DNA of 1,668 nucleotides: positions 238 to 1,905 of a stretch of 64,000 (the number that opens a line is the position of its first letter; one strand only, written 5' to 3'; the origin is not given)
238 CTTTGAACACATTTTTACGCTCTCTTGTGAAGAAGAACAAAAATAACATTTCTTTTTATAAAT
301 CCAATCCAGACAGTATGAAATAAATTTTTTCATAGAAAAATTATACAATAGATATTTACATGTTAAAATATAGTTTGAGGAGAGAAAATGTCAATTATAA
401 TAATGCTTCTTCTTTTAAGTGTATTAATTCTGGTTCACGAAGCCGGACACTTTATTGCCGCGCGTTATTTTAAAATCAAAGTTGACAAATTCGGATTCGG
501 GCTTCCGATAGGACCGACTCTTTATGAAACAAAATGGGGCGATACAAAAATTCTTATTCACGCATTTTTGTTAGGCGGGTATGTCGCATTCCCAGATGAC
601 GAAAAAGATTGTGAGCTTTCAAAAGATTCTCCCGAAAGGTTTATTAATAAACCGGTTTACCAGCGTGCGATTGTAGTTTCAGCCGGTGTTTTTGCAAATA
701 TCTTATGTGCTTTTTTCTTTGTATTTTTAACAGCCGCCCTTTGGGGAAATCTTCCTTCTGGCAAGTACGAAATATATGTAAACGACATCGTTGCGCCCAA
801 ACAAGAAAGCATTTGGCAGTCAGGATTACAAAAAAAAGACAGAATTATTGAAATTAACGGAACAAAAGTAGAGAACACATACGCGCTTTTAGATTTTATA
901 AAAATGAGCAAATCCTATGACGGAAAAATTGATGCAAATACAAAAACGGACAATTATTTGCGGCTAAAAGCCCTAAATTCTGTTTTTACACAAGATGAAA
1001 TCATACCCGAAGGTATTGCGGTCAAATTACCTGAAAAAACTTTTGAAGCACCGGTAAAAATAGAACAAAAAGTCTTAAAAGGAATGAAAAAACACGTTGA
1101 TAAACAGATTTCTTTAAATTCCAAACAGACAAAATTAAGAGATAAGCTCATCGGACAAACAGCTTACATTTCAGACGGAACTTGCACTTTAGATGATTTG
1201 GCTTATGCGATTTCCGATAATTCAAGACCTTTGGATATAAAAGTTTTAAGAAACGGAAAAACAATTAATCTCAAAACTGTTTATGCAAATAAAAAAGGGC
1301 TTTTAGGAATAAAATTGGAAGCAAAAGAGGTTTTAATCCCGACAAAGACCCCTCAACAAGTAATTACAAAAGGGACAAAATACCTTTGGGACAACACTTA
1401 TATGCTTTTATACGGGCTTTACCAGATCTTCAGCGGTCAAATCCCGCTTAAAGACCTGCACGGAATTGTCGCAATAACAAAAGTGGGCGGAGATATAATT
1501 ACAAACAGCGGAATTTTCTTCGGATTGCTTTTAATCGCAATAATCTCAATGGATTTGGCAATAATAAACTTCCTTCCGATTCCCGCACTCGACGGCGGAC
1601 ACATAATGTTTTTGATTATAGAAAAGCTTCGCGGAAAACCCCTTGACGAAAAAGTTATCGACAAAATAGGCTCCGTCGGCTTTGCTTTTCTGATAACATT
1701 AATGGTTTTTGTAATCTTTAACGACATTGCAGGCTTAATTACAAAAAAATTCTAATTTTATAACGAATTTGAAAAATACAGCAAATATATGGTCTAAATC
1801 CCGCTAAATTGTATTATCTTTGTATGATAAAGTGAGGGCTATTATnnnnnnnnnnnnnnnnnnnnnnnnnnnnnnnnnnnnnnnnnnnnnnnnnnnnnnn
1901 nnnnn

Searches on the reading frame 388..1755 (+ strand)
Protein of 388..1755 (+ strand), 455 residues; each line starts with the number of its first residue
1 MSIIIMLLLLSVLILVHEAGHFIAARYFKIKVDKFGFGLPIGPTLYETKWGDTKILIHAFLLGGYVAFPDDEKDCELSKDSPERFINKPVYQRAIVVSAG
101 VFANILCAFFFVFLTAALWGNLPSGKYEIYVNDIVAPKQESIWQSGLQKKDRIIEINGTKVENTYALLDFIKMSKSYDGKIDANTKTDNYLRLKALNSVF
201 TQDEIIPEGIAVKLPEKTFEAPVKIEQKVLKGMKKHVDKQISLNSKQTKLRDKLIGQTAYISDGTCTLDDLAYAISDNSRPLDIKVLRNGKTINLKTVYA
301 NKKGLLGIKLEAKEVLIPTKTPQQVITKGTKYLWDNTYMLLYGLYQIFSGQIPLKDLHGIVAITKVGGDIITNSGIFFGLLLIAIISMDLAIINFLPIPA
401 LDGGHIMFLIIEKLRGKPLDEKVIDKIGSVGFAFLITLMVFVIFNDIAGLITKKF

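Call 49: find_encoding_contigs(protein=window:388-1755:+, flank=10000, max_places=2)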
Protein window:388-1755:+ (455 aa): 10 contigs read that carry it; 2 places shown.
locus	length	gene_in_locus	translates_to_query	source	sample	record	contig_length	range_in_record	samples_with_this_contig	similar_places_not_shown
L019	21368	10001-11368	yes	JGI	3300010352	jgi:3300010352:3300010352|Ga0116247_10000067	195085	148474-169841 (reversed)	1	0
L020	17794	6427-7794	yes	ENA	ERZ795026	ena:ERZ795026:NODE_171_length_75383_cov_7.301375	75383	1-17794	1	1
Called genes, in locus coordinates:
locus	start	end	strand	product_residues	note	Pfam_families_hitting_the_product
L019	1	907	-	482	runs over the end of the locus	PF02934:GatB_N, PF02637:GatB_Yqey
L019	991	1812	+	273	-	PF00793:DAHP_synth_1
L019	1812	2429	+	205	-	PF23023:Anti-Pycsar_Apyc1 (weak), PF00753:Lactamase_B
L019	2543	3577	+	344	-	PF02912:Phe_tRNA-synt_N, PF01409:tRNA-synt_2d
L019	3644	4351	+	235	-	-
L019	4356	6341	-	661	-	PF00270:DEAD (faint), PF04851:ResIII, PF17757:UvrB_inter, PF27431:UvrB_3rd, PF00271:Helicase_C, PF12344:UvrB, PF02151:UVR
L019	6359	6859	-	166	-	PF04461:YajQ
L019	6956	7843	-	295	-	-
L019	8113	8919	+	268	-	PF00106:adh_short, PF13561:adh_short_C2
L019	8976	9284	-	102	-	-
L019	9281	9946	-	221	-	-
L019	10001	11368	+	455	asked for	PF02163:Peptidase_M50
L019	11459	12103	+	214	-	PF00072:Response_reg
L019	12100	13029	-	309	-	PF00231:ATP-synt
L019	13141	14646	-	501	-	PF02874:ATP-synt_ab_N, PF00006:ATP-synt_ab, PF00306:ATP-synt_ab_C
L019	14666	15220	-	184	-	PF00213:OSCP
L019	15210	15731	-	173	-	PF00430:ATP-synt_B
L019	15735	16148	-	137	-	PF00430:ATP-synt_B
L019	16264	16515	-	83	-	PF00137:ATP-synt_C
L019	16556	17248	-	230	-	PF00119:ATP-synt_A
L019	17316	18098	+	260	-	PF03099:BPL_LplA_LipB, PF21948:LplA-B_cat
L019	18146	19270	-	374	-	PF01041:DegT_DnrJ_EryC1, PF00155:Aminotran_1_2, PF01053:Cys_Met_Meta_PP (weak), PF01212:Beta_elim_lyase (weak)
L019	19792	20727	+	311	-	PF00528:BPD_transp_1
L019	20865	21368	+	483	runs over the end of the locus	PF00072:Response_reg, PF00512:HisKA, PF02518:HATPase_c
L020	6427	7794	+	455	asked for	PF02163:Peptidase_M50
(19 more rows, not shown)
